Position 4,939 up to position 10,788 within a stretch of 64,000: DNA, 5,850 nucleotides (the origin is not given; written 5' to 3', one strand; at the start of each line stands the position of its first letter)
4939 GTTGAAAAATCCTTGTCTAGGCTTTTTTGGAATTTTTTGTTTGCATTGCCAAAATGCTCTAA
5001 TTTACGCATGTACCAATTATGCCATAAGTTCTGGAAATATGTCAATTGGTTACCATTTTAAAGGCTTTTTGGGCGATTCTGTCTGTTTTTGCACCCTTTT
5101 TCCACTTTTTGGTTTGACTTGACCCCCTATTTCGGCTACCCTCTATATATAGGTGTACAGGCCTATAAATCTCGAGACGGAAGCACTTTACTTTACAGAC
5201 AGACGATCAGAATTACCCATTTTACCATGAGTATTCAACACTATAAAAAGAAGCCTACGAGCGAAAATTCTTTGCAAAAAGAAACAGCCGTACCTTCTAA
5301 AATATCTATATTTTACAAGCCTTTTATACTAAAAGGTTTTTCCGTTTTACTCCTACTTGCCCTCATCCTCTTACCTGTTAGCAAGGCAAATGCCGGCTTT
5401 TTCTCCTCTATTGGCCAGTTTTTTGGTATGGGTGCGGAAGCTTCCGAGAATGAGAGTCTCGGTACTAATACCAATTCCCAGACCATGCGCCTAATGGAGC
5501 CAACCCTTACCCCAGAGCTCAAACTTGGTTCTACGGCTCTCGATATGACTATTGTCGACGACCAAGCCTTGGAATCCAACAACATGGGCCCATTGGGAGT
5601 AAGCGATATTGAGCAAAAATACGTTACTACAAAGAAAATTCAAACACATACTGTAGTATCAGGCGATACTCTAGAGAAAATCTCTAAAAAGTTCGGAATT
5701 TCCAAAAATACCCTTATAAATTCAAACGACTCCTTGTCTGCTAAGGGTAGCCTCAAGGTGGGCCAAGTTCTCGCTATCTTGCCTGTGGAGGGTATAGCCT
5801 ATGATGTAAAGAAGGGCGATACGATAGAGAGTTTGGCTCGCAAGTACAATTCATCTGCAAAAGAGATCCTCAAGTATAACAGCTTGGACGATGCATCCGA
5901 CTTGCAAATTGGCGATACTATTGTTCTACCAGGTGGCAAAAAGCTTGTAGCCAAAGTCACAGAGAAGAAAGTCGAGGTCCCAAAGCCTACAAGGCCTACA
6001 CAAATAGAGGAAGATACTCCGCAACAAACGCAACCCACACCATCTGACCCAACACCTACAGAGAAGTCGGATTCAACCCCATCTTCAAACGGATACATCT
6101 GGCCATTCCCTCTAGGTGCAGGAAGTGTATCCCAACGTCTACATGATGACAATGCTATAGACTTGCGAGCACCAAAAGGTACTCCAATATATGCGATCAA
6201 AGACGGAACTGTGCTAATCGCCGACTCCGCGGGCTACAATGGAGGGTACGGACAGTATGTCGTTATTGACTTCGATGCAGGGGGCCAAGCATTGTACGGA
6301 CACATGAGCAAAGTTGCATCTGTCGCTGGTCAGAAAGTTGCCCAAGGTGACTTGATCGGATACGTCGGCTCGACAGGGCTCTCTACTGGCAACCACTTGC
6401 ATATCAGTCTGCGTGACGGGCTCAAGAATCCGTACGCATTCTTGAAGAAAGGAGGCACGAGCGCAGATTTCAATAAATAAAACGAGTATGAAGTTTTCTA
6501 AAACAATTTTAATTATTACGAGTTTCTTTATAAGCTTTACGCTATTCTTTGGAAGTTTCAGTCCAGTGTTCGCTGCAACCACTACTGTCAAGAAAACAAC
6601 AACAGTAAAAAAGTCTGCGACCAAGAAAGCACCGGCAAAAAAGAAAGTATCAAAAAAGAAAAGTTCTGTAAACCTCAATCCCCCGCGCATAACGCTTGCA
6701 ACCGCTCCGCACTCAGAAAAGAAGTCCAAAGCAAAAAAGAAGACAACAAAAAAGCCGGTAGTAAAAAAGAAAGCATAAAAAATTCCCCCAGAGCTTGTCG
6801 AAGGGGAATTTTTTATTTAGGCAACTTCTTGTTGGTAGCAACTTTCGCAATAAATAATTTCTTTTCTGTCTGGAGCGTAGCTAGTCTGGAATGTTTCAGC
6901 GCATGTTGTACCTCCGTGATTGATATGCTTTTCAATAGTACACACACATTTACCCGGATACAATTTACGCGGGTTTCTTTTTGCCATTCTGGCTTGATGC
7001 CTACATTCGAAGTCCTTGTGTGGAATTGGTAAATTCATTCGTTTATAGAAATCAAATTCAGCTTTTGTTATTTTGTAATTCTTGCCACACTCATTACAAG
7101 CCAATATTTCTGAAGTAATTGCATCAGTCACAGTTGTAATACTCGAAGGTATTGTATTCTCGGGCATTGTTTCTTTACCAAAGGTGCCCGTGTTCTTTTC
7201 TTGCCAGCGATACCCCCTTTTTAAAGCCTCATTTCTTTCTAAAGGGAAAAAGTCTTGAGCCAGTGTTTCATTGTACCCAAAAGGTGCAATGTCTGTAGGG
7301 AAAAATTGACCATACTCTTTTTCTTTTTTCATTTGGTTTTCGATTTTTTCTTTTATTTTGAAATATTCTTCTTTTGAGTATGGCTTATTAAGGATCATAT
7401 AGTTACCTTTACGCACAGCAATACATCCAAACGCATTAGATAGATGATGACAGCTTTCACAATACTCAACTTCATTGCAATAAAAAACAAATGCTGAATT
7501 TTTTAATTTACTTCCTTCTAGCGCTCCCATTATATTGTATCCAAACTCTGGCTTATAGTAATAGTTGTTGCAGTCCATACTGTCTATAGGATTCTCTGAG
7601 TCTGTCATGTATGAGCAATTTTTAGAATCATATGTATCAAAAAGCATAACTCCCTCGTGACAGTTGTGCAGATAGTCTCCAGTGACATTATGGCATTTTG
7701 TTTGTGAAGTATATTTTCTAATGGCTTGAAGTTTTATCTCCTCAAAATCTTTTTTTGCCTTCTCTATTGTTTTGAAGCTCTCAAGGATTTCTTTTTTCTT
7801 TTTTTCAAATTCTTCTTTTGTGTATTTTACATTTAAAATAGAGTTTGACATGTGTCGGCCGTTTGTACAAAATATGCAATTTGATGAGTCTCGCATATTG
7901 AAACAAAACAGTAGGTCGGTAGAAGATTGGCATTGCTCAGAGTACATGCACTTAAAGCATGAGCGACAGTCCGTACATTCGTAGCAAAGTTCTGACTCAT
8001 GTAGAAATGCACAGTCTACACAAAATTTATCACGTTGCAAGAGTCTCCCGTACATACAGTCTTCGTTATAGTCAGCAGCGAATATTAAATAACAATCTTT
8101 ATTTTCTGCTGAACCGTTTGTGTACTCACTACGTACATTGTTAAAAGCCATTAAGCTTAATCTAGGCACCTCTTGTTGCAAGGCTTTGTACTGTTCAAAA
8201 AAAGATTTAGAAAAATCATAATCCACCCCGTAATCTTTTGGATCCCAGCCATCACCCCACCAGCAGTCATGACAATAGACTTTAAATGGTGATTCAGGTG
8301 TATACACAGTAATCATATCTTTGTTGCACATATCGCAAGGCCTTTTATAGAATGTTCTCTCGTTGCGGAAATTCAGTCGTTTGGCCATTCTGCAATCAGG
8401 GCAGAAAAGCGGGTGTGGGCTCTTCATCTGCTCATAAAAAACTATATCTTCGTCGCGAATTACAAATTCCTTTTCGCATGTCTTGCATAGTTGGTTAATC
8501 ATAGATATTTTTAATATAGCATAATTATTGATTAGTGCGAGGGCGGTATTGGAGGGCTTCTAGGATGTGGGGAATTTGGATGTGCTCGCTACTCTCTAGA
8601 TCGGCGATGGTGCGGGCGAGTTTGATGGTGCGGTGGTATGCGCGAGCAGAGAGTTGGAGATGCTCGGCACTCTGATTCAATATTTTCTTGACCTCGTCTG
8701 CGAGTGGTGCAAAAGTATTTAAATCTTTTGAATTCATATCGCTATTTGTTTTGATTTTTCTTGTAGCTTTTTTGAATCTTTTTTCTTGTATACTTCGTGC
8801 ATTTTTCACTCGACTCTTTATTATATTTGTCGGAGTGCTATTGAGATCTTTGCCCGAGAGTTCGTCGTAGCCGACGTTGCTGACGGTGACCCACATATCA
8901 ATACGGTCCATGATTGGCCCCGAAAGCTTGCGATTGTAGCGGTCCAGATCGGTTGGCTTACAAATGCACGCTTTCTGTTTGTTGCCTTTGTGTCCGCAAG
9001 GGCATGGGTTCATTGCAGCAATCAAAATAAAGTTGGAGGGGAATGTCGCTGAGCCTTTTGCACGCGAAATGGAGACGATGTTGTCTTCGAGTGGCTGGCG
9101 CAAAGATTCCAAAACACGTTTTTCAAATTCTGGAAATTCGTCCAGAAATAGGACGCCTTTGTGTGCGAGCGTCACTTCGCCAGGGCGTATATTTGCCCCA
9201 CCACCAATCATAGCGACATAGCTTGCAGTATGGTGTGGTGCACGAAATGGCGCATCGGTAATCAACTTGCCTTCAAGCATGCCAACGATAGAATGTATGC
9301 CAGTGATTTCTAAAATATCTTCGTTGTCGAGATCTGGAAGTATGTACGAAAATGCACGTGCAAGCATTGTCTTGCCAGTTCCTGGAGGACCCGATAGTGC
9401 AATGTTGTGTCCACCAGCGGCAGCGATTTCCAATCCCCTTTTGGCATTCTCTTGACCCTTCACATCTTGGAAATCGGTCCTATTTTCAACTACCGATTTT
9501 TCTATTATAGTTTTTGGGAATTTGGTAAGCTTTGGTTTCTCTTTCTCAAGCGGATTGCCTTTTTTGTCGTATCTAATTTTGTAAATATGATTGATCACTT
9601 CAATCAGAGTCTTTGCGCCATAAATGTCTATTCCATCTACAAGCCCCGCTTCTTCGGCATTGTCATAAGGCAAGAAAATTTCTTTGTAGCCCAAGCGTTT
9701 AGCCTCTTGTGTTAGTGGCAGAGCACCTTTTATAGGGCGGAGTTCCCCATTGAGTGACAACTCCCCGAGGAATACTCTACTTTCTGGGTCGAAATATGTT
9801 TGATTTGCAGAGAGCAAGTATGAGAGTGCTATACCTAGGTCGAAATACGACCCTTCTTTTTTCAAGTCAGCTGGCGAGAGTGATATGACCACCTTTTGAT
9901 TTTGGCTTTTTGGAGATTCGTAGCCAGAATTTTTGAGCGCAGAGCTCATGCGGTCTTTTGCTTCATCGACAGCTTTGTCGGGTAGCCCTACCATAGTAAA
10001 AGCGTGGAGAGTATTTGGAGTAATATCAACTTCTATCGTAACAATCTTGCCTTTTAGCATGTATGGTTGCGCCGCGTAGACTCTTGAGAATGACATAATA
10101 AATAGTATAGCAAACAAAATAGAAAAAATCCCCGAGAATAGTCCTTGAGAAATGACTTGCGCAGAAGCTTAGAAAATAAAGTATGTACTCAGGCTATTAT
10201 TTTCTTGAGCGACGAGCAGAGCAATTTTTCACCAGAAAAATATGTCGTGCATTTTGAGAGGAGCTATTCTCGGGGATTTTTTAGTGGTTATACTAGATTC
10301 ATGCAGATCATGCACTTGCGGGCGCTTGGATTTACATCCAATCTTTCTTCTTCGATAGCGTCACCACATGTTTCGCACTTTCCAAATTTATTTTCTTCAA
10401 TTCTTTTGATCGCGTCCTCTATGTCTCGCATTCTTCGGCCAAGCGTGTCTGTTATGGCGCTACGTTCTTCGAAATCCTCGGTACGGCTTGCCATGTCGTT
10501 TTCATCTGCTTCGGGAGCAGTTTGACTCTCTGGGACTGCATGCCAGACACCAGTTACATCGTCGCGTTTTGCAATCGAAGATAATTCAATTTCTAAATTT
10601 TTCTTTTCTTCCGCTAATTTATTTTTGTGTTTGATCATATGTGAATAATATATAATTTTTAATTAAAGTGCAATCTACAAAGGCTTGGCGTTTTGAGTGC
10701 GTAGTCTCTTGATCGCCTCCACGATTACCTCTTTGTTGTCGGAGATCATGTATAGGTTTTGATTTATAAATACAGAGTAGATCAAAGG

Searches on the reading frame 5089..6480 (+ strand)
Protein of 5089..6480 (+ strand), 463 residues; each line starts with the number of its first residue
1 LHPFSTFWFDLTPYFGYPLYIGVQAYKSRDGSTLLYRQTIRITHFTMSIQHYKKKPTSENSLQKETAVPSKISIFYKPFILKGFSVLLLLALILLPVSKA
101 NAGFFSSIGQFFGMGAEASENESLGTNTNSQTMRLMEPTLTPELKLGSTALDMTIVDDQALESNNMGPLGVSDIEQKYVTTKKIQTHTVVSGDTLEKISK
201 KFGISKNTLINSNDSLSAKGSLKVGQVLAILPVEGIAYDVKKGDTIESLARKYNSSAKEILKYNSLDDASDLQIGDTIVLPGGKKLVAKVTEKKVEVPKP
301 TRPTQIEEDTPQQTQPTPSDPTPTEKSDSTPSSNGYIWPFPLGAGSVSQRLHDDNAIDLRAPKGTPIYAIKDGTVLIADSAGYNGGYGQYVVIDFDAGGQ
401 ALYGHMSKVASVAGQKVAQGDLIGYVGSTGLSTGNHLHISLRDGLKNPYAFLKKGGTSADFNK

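Call 19: search_protein_families(library=pfam, proteins=[window:5089-6480:+], max_evalue=0.001)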
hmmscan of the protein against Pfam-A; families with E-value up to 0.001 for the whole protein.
window:5089-6480:+ (463 aa): 3 families
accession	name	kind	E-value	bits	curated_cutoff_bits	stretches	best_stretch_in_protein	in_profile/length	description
PF01551.29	Peptidase_M23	-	4.1e-26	91.4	28.7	1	355-443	4-89/96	Peptidase family M23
PF01476.26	LysM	-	2e-25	88.9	20.9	2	238-281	1-43/43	LysM domain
PF23473.1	LysM3_LYK4_5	-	1.3e-07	32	29.3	0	237-269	4-36/48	LYK4/5 LysM3 domain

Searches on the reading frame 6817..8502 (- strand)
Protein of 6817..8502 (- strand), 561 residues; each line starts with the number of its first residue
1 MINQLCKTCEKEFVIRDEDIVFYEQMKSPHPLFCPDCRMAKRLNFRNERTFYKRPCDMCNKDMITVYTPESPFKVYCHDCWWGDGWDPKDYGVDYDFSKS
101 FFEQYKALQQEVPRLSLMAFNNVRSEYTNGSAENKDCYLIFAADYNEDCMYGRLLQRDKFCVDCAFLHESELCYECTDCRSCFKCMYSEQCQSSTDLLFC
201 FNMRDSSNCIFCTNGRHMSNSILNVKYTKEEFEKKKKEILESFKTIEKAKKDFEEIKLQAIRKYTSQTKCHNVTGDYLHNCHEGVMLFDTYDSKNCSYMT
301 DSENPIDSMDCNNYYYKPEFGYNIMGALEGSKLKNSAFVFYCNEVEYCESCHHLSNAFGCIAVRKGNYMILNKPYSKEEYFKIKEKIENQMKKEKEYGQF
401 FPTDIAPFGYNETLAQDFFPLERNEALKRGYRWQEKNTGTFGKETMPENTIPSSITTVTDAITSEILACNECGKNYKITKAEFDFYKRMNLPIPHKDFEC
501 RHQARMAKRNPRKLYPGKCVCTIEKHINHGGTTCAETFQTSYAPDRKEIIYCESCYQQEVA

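Call 3: search_protein_families(library=pfam, proteins=[window:6817-8502:-], max_evalue=1)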
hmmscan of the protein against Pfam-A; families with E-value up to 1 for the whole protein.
window:6817-8502:- (561 aa): 1 family
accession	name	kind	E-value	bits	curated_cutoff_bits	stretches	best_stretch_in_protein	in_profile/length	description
PF21344.3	Zn_ribbon_LysW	-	0.013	15.5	27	1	457-474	11-29/46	Alpha-aminoadipate carrier protein LysW-like, globular domain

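Call 4: search_protein_families(library=ncbifam, proteins=[window:6817-8502:-], max_evalue=1)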
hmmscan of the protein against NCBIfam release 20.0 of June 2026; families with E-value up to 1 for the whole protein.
window:6817-8502:- (561 aa): 2 families
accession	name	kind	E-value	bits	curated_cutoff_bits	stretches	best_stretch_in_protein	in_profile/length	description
NF041070.1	carrier_LysW_Arch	domain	0.014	15.4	75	1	459-481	16-38/57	alpha-aminoadipate/glutamate carrier protein LysW/ArgW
NF009701.0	PRK13230.1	subfamily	0.07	12.1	350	1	318-395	211-289/291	nitrogenase reductase-like protein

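Call 55: search_protein_families(library=padloc, proteins=[window:6817-8502:-], max_evalue=1)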
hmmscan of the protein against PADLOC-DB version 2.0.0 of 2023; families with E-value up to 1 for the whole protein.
window:6817-8502:- (561 aa): 1 family
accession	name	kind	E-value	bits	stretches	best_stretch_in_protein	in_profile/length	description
PDLC03898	NsnC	-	0.0016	16.1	1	181-260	107-185/263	-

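Call 56: search_protein_families(library=phrogs, proteins=[window:6817-8502:-], max_evalue=1)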
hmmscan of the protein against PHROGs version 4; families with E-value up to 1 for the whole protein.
window:6817-8502:- (561 aa): 5 families
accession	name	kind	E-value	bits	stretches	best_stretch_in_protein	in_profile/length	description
phrog_15341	-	unknown function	0.0092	16.4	1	161-313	87-234/276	-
phrog_21066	-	unknown function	0.099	13.5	1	234-283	165-209/228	-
phrog_27629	-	unknown function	0.19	13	0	370-396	57-83/99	-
phrog_31980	-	unknown function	0.32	11.7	1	216-283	20-86/178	-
phrog_31893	-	unknown function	0.37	11.6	1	226-274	21-69/161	-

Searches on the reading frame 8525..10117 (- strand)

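Call 19: search_protein_families(library=pfam, proteins=[window:8525-10117:-], max_evalue=0.001)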
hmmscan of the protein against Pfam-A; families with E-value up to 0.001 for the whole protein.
window:8525-10117:- (530 aa): 8 families
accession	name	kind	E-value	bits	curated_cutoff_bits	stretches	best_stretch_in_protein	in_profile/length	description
PF01078.27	Mg_chelatase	-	3.3e-90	301.5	20.3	1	215-418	1-205/207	Magnesium chelatase, subunit ChlI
PF13541.12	ChlI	-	5.1e-36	123.7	27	1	28-153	1-121/121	Subunit ChlI of Mg-chelatase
PF13335.12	Mg_chelatase_C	-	1.3e-28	99.9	26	1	430-525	4-94/94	Magnesium chelatase, subunit ChlI C-terminal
PF07728.20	AAA_5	-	4.1e-12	46.7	22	1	239-380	2-130/139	AAA domain (dynein-related subfamily)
PF00493.29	MCM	-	1e-09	38.3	23.3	1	308-413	110-205/224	MCM P-loop domain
PF00158.32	Sigma54_activat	-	2.4e-05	24.5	20.2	1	227-370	13-142/168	Sigma-54 interaction domain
PF05496.18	RuvB_N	-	4.7e-05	23.6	27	0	316-358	81-123/159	Holliday junction DNA helicase RuvB P-loop domain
PF00004.35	AAA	-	0.0001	23.2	21.2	1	240-331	2-69/131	ATPase family associated with various cellular activities (AAA)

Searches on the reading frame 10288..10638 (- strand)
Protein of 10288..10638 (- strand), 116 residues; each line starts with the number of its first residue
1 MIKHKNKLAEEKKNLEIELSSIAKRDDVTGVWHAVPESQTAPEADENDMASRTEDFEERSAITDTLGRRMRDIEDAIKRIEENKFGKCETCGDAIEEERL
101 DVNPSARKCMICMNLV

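Call 19: search_protein_families(library=pfam, proteins=[window:10288-10638:-], max_evalue=0.001)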
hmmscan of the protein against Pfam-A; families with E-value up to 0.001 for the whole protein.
window:10288-10638:- (116 aa): 1 family
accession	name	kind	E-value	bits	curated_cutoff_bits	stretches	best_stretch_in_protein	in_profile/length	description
PF01258.23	zf-dskA_traR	-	7.4e-08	32.7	24.9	1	85-110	3-28/36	Prokaryotic dksA/traR C4-type zinc finger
